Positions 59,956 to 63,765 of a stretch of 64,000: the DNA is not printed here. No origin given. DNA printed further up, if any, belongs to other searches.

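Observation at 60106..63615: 1169-aa NfnB(GltD)-like + NfnA(PyrK)-like fusion with novel N-terminal domain, immediately downstream of the nitrite/sulfite reductase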

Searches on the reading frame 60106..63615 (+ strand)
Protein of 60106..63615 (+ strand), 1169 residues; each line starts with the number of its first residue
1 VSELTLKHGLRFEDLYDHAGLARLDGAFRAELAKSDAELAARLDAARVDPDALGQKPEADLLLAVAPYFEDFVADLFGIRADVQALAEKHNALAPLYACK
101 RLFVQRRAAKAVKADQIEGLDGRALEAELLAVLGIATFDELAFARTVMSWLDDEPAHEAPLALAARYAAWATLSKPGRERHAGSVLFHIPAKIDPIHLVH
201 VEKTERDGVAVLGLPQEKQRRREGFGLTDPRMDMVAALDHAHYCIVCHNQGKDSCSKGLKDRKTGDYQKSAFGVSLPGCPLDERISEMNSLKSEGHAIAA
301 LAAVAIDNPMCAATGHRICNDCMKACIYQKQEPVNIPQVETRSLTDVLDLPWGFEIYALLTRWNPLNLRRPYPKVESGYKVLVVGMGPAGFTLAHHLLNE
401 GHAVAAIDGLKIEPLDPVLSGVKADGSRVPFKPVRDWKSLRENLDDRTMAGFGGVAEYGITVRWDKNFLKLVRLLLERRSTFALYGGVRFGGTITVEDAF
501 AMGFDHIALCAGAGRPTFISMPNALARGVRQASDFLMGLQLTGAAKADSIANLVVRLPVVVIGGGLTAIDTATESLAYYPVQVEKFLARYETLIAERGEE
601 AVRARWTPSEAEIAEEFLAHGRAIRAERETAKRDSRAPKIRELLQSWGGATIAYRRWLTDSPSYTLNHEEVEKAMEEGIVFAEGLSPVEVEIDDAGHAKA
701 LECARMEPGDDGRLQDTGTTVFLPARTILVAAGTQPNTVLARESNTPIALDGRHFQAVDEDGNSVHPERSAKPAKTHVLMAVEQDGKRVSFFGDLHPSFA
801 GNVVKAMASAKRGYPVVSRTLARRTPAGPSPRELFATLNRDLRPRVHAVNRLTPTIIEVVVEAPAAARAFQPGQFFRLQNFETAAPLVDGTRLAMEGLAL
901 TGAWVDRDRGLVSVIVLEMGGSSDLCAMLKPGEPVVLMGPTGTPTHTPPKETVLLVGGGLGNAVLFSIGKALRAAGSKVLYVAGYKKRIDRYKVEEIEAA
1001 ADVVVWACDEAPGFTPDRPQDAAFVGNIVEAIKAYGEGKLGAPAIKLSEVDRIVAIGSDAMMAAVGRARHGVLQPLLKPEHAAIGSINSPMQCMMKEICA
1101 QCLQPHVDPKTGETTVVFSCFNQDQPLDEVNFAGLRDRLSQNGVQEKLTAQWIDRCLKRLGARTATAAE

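Call 6: search_protein_families(library=pfam, proteins=[window:60106-63615:+], max_evalue=0.01)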
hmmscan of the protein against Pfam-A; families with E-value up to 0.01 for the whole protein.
window:60106-63615:+ (1169 aa): 2 families
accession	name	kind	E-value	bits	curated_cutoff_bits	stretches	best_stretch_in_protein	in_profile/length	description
PF07992.20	Pyr_redox_2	-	6.2e-12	46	26.1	1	379-575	1-161/291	Pyridine nucleotide-disulphide oxidoreductase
PF14691.11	Fer4_20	-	0.00099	19.3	25.8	1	278-341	35-102/113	Dihydroprymidine dehydrogenase domain II, 4Fe-4S cluster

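Call 7: search_protein_families(library=ncbifam, proteins=[window:60106-63615:+], max_evalue=0.01)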
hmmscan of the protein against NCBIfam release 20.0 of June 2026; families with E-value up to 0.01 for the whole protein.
window:60106-63615:+ (1169 aa): 22 families
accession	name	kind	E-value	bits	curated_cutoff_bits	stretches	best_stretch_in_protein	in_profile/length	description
NF005128.0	PRK06567.1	equivalog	9e-229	762.1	1072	2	8-983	5-925/1031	putative bifunctional glutamate synthase subunit beta/2-polyprenylphenol hydroxylase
NF009414.0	PRK12778.1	equivalog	1.5e-43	149.1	1103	4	850-1009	8-157/752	bifunctional dihydroorotate dehydrogenase B NAD binding subunit/NADPH-dependent glutamate synthase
NF009415.0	PRK12779.1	equivalog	2e-30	105.5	1519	4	850-999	657-799/944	putative bifunctional glutamate synthase subunit beta/2-polyprenylphenol hydroxylase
TIGR01316.1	gltA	equivalog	5.5e-27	94.7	471.75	3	453-576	169-292/449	NADPH-dependent glutamate synthase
NF009413.0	PRK12775.1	equivalog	8.1e-27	93.4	1895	3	861-1009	19-158/1006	putative trifunctional 2-polyprenylphenol hydroxylase/glutamate synthase subunit beta/ferritin domain-containing protein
NF009410.0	PRK12771.1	subfamily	2e-23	82.8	516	2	453-742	174-388/566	NAD(P)-binding protein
NF004862.0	PRK06222.1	subfamily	1.2e-19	70.9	220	1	849-1065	7-196/281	sulfide/dihydroorotate dehydrogenase-like FAD/NAD-binding protein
TIGR03315.1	Se_ygfK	equivalog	1.1e-16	59.6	835.3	2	278-408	450-567/1012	putative selenate reductase subunit YgfK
NF009409.0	PRK12770.1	subfamily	1.5e-16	60.4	343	2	502-578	118-195/360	putative glutamate synthase subunit beta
TIGR01317.1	GOGAT_sm_gam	subfamily_domain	5e-14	52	447.7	2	275-405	54-170/485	glutamate synthase small subunit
TIGR01318.1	gltD_gamma_fam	subfamily_domain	2.4e-13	49.5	482.95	2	650-739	309-401/467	glutamate synthase, small subunit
NF009454.0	PRK12814.1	equivalog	2.4e-12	46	916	2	371-408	186-223/657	putative NADPH-dependent glutamate synthase small subunit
NF000799.0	PRK00054.1-4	equivalog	1.1e-11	44.3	314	1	850-1013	13-171/258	dihydroorotate dehydrogenase electron transfer subunit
NF009408.0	PRK12769.1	equivalog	1.4e-11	43.3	1003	1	650-743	495-591/659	formate-dependent uric acid utilization protein AegA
NF000796.0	PRK00054.1-1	equivalog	5.9e-08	32.3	224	1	913-1102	54-214/254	dihydroorotate dehydrogenase electron transfer subunit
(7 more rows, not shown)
